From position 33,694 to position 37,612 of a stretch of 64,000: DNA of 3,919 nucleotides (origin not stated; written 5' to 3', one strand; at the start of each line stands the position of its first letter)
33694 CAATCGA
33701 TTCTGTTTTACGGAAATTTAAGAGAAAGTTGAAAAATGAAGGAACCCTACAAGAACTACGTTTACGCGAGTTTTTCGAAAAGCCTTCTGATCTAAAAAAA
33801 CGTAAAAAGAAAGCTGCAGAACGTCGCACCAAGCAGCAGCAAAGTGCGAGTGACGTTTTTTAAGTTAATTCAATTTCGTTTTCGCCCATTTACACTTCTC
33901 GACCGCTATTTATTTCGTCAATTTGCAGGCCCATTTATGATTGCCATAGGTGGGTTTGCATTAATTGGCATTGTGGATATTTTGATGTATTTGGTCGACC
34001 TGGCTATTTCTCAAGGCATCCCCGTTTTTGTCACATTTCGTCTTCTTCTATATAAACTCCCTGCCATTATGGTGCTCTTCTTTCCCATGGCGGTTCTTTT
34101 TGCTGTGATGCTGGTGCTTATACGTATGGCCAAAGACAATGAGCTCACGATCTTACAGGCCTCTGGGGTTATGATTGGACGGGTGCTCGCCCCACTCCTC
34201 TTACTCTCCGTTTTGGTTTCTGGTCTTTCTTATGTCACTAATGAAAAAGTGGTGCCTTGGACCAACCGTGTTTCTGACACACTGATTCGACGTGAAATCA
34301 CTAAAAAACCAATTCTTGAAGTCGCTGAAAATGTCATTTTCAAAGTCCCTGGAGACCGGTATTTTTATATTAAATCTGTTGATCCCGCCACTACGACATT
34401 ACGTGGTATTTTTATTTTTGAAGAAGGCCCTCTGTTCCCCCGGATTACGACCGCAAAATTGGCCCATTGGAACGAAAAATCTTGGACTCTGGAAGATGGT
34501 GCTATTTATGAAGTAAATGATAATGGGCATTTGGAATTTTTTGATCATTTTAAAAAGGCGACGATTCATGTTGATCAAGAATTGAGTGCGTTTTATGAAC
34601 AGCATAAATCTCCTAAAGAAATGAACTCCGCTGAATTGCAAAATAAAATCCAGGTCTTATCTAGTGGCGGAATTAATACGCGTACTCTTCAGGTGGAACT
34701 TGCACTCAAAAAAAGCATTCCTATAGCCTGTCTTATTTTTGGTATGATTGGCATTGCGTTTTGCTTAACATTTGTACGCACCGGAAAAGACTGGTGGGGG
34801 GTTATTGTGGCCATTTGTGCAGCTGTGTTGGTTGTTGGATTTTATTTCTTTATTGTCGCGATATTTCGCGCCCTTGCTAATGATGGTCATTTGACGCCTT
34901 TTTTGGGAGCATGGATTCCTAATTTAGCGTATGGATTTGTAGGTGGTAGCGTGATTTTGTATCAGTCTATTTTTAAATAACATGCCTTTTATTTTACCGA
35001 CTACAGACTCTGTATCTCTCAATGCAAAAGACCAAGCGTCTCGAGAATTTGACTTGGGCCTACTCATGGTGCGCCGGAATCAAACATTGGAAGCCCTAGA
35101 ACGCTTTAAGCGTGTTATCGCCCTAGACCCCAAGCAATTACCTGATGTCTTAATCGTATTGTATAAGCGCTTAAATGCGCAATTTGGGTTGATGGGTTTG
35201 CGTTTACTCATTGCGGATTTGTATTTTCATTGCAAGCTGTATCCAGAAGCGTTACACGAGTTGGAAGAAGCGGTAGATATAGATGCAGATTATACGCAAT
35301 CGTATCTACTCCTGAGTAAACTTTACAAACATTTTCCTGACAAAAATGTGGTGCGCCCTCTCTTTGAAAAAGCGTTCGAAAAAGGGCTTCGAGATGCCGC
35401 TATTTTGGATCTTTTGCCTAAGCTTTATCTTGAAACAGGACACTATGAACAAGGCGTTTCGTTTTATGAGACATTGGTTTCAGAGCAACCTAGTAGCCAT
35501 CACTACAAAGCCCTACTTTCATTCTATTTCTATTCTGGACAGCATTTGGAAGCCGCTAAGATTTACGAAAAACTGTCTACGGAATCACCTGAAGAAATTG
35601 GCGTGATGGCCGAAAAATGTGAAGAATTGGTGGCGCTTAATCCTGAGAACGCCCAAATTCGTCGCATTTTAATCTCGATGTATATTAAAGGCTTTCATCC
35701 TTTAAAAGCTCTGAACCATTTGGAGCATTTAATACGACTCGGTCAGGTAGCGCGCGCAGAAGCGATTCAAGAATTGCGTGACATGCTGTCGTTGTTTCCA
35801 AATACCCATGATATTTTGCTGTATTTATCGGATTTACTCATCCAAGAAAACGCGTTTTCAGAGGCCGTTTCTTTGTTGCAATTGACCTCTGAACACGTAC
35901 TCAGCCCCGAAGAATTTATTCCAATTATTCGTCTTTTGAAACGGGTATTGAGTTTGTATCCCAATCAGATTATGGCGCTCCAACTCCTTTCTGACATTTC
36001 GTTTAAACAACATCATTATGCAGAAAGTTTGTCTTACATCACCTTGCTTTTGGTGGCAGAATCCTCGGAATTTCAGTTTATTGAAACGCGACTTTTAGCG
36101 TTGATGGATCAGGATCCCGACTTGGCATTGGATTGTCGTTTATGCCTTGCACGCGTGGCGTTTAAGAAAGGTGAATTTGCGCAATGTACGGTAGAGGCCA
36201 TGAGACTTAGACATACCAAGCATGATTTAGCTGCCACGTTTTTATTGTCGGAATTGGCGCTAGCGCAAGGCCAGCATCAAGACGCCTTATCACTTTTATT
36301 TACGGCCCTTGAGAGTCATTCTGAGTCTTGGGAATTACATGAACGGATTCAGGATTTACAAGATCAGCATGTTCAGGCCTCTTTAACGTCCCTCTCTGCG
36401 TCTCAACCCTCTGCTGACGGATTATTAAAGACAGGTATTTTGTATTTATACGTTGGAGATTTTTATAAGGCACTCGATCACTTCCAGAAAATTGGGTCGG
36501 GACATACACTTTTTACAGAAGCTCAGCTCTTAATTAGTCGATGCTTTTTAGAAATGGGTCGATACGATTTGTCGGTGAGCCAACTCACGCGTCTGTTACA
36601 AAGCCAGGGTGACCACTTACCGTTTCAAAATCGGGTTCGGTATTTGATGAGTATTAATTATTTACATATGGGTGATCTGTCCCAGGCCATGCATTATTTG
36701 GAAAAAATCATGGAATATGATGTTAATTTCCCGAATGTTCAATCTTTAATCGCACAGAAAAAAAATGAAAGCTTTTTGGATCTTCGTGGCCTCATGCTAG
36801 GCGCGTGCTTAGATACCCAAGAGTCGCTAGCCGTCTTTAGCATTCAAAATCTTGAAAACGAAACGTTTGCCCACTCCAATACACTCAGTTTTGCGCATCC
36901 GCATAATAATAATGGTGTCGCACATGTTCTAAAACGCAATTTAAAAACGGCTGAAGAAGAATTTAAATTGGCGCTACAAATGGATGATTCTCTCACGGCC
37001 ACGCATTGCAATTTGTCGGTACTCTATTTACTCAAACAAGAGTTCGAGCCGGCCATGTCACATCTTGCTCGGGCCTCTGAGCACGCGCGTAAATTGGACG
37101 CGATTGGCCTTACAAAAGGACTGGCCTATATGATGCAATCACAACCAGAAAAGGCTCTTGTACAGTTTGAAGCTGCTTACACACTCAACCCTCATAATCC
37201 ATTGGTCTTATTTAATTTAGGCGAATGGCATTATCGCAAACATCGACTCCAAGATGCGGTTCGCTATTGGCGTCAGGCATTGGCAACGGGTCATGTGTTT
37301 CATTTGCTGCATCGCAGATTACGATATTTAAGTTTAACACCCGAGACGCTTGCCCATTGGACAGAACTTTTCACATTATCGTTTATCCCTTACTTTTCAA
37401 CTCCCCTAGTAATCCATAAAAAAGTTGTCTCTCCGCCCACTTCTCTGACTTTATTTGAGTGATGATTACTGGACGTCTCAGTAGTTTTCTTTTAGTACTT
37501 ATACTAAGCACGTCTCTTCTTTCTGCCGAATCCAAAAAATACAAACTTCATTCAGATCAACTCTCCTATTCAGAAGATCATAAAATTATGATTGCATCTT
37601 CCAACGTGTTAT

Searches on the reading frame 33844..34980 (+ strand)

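Call 23: search_protein_families(library=pfam, proteins=[window:33844-34980:+], max_evalue=0.001)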
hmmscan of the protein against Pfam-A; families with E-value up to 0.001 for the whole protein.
window:33844-34980:+ (378 aa): 1 family
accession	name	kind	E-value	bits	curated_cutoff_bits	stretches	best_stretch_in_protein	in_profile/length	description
PF03739.19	LptF_LptG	-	1.7e-83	281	27.9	1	21-370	1-350/353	Lipopolysaccharide export system permease LptF/LptG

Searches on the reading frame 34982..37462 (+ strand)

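Call 23: search_protein_families(library=pfam, proteins=[window:34982-37462:+], max_evalue=0.001)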
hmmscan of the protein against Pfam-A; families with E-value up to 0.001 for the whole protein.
window:34982-37462:+ (826 aa): 16 families
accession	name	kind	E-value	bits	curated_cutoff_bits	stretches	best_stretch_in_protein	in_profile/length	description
PF14559.12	TPR_19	-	2.4e-38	130.7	25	1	259-303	8-52/68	Tetratricopeptide repeat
PF07719.23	TPR_2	-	3.7e-30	102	27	1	741-768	2-29/34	Tetratricopeptide repeat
PF13428.12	TPR_14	-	2.4e-20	71.4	23.5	0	711-748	6-43/44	Tetratricopeptide repeat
PF13432.12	TPR_16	-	4.3e-19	69.1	32.7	1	710-767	1-58/65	Tetratricopeptide repeat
PF13424.12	TPR_12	-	1.9e-15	57.3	30.1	0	712-768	9-73/77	Tetratricopeptide repeat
PF00515.34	TPR_1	-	2e-13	50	27.8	0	712-739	7-34/34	Tetratricopeptide repeat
PF13181.12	TPR_8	-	6.9e-13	48.1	25.7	0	552-580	3-31/34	Tetratricopeptide repeat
PF13174.12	TPR_6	-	7.6e-13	48.6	26.3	0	513-541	1-29/33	Tetratricopeptide repeat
PF13414.12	TPR_11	-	8.3e-11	41.8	26.8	1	713-752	1-40/42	TPR repeat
PF14561.12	TPR_20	-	1.3e-06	29.1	25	0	408-449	14-55/90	Tetratricopeptide repeat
PF12895.13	ANAPC3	-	4.2e-06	27.4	27.2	0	367-441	11-81/82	Anaphase-promoting complex, cyclosome, subunit 3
PF24575.1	TPR_Slam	-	1.8e-05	25.5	35.2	0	257-295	62-100/104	Surface lipoprotein assembly modifier, N-terminal TPR repeats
PF25064.1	ARM_TT21_5th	-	2.8e-05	24.8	27.8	0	418-503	3-97/117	TT21 fifth ARM repeats domain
PF25058.1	ARM_TT21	-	0.00047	20.6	27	0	246-300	63-118/155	Tetratricopeptide repeat protein 21 ARM repeat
PF13371.12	TPR_9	-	0.00064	20.1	35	0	22-55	32-64/73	Tetratricopeptide repeat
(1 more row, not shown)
